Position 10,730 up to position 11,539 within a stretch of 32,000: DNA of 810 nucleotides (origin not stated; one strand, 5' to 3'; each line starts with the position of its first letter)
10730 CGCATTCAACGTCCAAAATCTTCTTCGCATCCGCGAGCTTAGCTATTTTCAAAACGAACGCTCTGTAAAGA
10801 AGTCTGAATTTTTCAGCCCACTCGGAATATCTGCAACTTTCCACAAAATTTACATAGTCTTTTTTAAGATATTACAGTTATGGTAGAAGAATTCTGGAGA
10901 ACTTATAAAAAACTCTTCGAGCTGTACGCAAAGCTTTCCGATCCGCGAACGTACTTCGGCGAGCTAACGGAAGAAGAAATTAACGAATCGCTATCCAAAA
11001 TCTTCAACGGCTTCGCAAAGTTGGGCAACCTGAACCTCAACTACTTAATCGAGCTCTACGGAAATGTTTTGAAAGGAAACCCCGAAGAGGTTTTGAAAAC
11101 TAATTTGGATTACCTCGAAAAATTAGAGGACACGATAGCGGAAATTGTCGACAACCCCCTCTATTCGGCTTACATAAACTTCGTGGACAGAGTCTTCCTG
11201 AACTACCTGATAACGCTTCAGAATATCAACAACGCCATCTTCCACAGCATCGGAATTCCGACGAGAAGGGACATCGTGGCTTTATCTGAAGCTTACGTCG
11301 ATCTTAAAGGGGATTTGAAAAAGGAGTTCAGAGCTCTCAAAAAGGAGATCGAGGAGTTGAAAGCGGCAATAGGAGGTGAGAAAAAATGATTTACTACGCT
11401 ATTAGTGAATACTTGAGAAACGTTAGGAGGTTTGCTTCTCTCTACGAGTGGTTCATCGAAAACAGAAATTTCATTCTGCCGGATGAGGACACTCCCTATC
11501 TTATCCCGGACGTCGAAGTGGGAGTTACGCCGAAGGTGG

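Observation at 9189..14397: PHA (polyhydroxyalkanoate) locus with two class III PhaE-PhaC pairs in a thermophile-like archaeal context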

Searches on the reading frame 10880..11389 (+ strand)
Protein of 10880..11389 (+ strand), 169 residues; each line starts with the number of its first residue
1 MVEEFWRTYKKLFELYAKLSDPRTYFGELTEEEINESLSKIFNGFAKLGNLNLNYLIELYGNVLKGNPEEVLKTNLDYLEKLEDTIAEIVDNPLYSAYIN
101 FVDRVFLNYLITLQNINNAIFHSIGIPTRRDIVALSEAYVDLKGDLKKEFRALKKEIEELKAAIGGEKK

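Call 3: search_protein_families(library=pfam, proteins=[window:10880-11389:+], max_evalue=0.1)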
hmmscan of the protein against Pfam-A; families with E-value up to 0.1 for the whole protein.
window:10880-11389:+ (169 aa): 1 family
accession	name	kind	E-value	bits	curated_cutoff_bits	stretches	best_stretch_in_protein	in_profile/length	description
PF02183.23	HALZ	-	0.096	13.3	28.1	1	134-162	9-40/43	Homeobox associated leucine zipper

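Call 4: search_protein_families(library=ncbifam, proteins=[window:10880-11389:+], max_evalue=0.1)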
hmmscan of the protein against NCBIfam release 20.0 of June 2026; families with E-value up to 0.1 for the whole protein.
window:10880-11389:+ (169 aa): 3 families
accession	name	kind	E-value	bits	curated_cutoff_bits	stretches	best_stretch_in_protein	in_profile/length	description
NF040649.1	FucA_Meth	equivalog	0.029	14.3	250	1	56-105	53-102/179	L-fuculose phosphate aldolase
TIGR02132.1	phaR_Bmeg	equivalog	0.056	13.4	148.4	0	85-161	27-103/189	polyhydroxyalkanoic acid synthase subunit PhaR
TIGR01837.1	PHA_granule_1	subfamily_domain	0.095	12.8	94.7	0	118-147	84-113/118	poly(hydroxyalkanoate) granule-associated protein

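Call 33: search_protein_families(library=pfam, alignment_id=A1, max_evalue=1)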
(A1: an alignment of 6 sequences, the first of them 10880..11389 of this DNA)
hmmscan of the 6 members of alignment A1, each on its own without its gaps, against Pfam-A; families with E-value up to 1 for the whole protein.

A. member 1, window:10880-11389:+ (169 aa): 1 family
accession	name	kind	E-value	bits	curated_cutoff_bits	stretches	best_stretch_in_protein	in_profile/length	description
PF02183.23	HALZ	-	0.096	13.3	28.1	1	134-162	9-40/43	Homeobox associated leucine zipper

B. families by the number of members that match (of 6 scanned): 17 families
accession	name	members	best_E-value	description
PF10372.14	CdaS_N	3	0.042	Diadenylate cyclase CdaS, N-terminal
PF16837.10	SF3A3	2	0.00089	Pre-mRNA-splicing factor SF3A3, of SF3a complex, Prp9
PF13125.11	DUF3958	2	0.0045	Protein of unknown function (DUF3958)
PF18052.6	Rx_N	2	0.0069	Rx N-terminal domain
PF05615.18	THOC7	2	0.041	Tho complex subunit 7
PF19174.5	DUF5856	2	0.082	Family of unknown function (DUF5856)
PF18947.5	HAMP_2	2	0.16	HAMP domain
PF09711.16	Cas_Csn2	1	0.017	CRISPR-associated protein (Cas_Csn2)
PF09712.15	PHA_synth_III_E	1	0.039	Poly(R)-hydroxyalkanoic acid synthase subunit (PHA_synth_III_E)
PF09361.15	Phasin_2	1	0.057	Phasin protein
PF03791.18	KNOX2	1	0.057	KNOX2 domain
PF02183.23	HALZ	1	0.096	Homeobox associated leucine zipper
PF19982.4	DUF6418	1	0.11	Family of unknown function (DUF6418)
PF09870.14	DUF2097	1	0.23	Uncharacterized protein conserved in archaea (DUF2097)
PF10256.14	Erf4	1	0.24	Golgin subfamily A member 7/ERF4 family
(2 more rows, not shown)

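Call 35: find_homologous_proteins(query=A1, max_evalue=0.01)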
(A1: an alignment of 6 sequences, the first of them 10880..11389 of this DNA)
Query A1 (6 sequences) (169 aa, profile of the alignment): 36 proteins with E <= 0.01 among 8000 candidates.
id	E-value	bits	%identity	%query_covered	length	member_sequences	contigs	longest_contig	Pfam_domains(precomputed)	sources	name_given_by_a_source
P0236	4.8e-86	305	47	100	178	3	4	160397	-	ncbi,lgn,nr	ncbi:MAG: hypothetical protein QFX40_05655 [Archaeoglobales archaeon]|nr:hypothetical protein [Archa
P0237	2.3e-79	284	51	99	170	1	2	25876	-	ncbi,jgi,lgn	jgi:hypothetical protein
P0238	6.7e-77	276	43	97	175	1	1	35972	-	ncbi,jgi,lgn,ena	-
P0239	1.2e-76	275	100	100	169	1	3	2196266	-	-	-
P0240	3.7e-74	267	42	99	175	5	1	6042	-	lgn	-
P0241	1.6e-59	219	53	100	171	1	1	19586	-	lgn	-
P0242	4.3e-59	218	45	96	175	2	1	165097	-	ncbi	-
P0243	1.1e-58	216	45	100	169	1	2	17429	-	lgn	-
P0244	6.6e-58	214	52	99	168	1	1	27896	-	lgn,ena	-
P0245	1.3e-57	213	48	97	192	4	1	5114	-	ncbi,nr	ncbi:hypothetical protein DRP07_07540 [Archaeoglobales archaeon]|nr:MAG: hypothetical protein DRP07_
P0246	3.7e-56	208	47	88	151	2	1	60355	-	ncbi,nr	ncbi:MAG: hypothetical protein NZ895_06540 [Archaeoglobaceae archaeon]|nr:hypothetical protein [Arch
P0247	4.8e-56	208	48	99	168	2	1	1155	-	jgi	-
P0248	2.4e-53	199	45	98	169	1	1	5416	-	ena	-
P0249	7.2e-53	197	47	100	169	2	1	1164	-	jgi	-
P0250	1.1e-51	194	45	95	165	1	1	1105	-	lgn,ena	-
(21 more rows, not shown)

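Call 46: search_solved_structures(query=A3, max_evalue=1)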
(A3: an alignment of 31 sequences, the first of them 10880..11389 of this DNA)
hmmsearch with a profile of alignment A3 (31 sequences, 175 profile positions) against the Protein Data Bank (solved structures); distinct sequences matched with E-value up to 1: 31.
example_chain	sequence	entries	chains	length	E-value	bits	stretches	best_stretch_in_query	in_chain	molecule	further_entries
9dni_A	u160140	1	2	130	0.024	17.8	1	22-110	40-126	De novo designed IR agonist ""S2-F1-S1""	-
8ts7_B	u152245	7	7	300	0.075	16.2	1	21-79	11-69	Phosphatidylinositol 3-kinase regulatory subunit alpha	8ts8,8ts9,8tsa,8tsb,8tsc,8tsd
7tz7_B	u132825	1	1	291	0.075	16.2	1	21-79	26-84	Isoform 3 of Phosphatidylinositol 3-kinase regulatory subunit alpha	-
5m6u_B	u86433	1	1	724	0.088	16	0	21-78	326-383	Phosphatidylinositol 3-kinase regulatory subunit alpha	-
4zop_B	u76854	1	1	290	0.098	15.8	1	21-79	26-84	Phosphatidylinositol 3-kinase regulatory subunit alpha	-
7rns_A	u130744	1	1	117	0.098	15.8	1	21-79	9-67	Isoform 2 of Phosphatidylinositol 3-kinase regulatory subunit alpha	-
4waf_B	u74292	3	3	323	0.099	15.8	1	21-79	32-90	Phosphatidylinositol 3-kinase regulatory subunit alpha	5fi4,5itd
5j0l_A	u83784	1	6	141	0.1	15.7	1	12-92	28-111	designed protein 3L6HC2_2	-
8xyv_A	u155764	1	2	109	0.1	15.7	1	42-90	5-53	De novo designed protein 0705-5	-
7pg5_B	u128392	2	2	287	0.11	15.7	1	21-79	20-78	Phosphatidylinositol 3-kinase regulatory subunit alpha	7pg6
4l1b_B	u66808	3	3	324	0.11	15.7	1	20-79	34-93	Phosphatidylinositol 3-kinase regulatory subunit alpha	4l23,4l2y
2w2u_A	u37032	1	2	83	0.11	15.7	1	44-112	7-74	HYPOTHETICAL P60 KATANIN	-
7myn_B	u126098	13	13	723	0.12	15.6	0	21-78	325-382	Phosphatidylinositol 3-kinase regulatory subunit alpha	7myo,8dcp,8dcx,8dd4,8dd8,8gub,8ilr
8h36_G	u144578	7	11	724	0.12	15.5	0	21-78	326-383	Phosphatidylinositol 3-kinase regulatory subunit alpha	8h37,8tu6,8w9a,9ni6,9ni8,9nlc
4jps_B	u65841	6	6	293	0.14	15.3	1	21-79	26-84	Phosphatidylinositol 3-kinase regulatory subunit alpha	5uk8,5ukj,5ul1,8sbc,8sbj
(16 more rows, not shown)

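Call 58: search_protein_representatives(alignment_id=A3)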
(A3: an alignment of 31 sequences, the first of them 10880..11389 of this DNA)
Query: 31 sequences, 175 profile positions. Proteins with E-value up to 0.001 (for the whole library): 9; up to 1e-10: 9; up to 1e-30: 7. The best 9 are listed.
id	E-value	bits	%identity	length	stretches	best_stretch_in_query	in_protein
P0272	1.3e-72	259.6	-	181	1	2-172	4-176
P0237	6.2e-69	247.7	-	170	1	5-170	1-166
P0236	4.5e-68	244.9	-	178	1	5-173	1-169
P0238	2.3e-62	226.3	-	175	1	3-171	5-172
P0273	3.3e-57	209.5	-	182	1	7-173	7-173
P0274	1.5e-51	191.1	-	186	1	3-170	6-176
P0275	1.3e-39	152.3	-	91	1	90-172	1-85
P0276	2.7e-28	115.4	-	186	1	4-172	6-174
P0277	5.3e-21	91.6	-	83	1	1-81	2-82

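Call 84: predict_structure(alignment_id=A3)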
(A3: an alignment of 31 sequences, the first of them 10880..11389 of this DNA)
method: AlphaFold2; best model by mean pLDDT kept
length: 169 residues; sequences in the alignment: 31
mean_pLDDT: 86.1   pTM: 0.49
mean pLDDT of the five models: 86.1, 84.1, 82.3, 81.3, 78.0
residues with pLDDT >= 90: 63; 70-90: 101; 50-70: 2; < 50: 3
segments of 3 or more residues with pLDDT < 50: 167-169
pLDDT, mean of each block of 10 residues (from residue 1): 87 81 76 88 92 94 92 95 91 84 84 85 81 85 92 90 65
secondary structure, 60 per line:
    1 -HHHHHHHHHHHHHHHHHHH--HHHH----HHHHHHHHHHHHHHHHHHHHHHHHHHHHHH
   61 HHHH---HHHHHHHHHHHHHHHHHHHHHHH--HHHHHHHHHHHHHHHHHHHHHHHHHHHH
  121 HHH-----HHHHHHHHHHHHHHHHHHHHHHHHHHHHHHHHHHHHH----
elements in order: H2-20 H23-26 H31-64 H68-90 H93-123 H129-165

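Call 87: fold_search(model_id=the predicted structure, library=pdb)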
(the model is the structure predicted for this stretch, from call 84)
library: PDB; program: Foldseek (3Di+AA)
matches with E <= 10: 168; with E <= 0.001: 0
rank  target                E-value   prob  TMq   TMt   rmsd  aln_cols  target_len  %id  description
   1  6tz5_AA               3.2e-01  0.72  0.28  0.27  13.7       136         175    9  CryoEM reconstruction of membrane-bound ESCRT-III filament composed of CHMP1B+IST1 (left-handed) (released 2020-04-08)
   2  8v2q_A                4.7e-01  0.57  0.29  0.27  14.9       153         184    8  CHMP1B/IST1 ssRNA bound copolymer (released 2024-11-27)
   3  6zvr_CB               4.9e-01  0.14  0.19  0.16  23.1       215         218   14  C11 symmetry: Bacterial Vipp1 and PspA are members of the ancient ESCRT-III membrane-remodeling superfamily. (released 2021-08-04)
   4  7o3w_A                8.1e-01  0.14  0.21  0.18  18.5       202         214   10  Structural basis for VIPP1 oligomerization and maintenance of thylakoid membrane integrity (released 2021-06-30)
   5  8qbs                  1.0e+00  0.09  0.18  0.15  20.9       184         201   12  Cryo-EM structure of Vipp1-F197K/L200K helical filament with lattice 1 (Vipp1-F197K/L200K_L1) (released 2024-09-11)
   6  6tz4_02               1.1e+00  0.41  0.28  0.27  13.6       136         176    9  CryoEM reconstruction of membrane-bound ESCRT-III filament composed of CHMP1B+IST1 (right-handed) (released 2020-04-08)
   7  6e8g_AA               1.2e+00  0.33  0.30  0.29  14.6       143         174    9  CryoEM reconstruction of IST1-CHMP1B copolymer filament bound to ssDNA at 2.9 Angstrom resolution (released 2018-08-15)
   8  3i2w_B                1.4e+00  0.12  0.22  0.14  18.7       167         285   12  Crystal structure of EFC/F-BAR domain of Drosophila Syndapin/PACSIN (released 2010-03-02)
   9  9eom                  1.5e+00  0.12  0.22  0.18  18.4       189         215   10  250A Vipp1 dL10Ala helical tubes in the presence of EPL (released 2024-10-16)
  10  8qfv                  1.5e+00  0.10  0.21  0.18  18.9       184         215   10  305A Vipp1 helical tubes in the presence of EPL (released 2024-09-11)
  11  8vp5_B                1.6e+00  0.25  0.28  0.09   8.6       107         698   17  Cryo-EM structure of the ABC transporter PCAT1 bound with ADP and Substrate (released 2024-10-30)
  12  4err_B                1.9e+00  0.28  0.26  0.46  11.6       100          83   14  1.55 Angstrom Crystal Structure of the Four Helical Bundle Membrane Localization Domain (4HBM) of the Vibrio vulnificu (released 2012-05-02)
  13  7o3x_A                2.1e+00  0.08  0.21  0.18  18.5       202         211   10  Structural basis for VIPP1 oligomerization and maintenance of thylakoid membrane integrity (released 2021-06-30)
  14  4err_A                2.3e+00  0.30  0.27  0.47   6.6        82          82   16  1.55 Angstrom Crystal Structure of the Four Helical Bundle Membrane Localization Domain (4HBM) of the Vibrio vulnificu (released 2012-05-02)
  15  8vp5_A                2.4e+00  0.18  0.27  0.09   8.6       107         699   17  Cryo-EM structure of the ABC transporter PCAT1 bound with ADP and Substrate (released 2024-10-30)
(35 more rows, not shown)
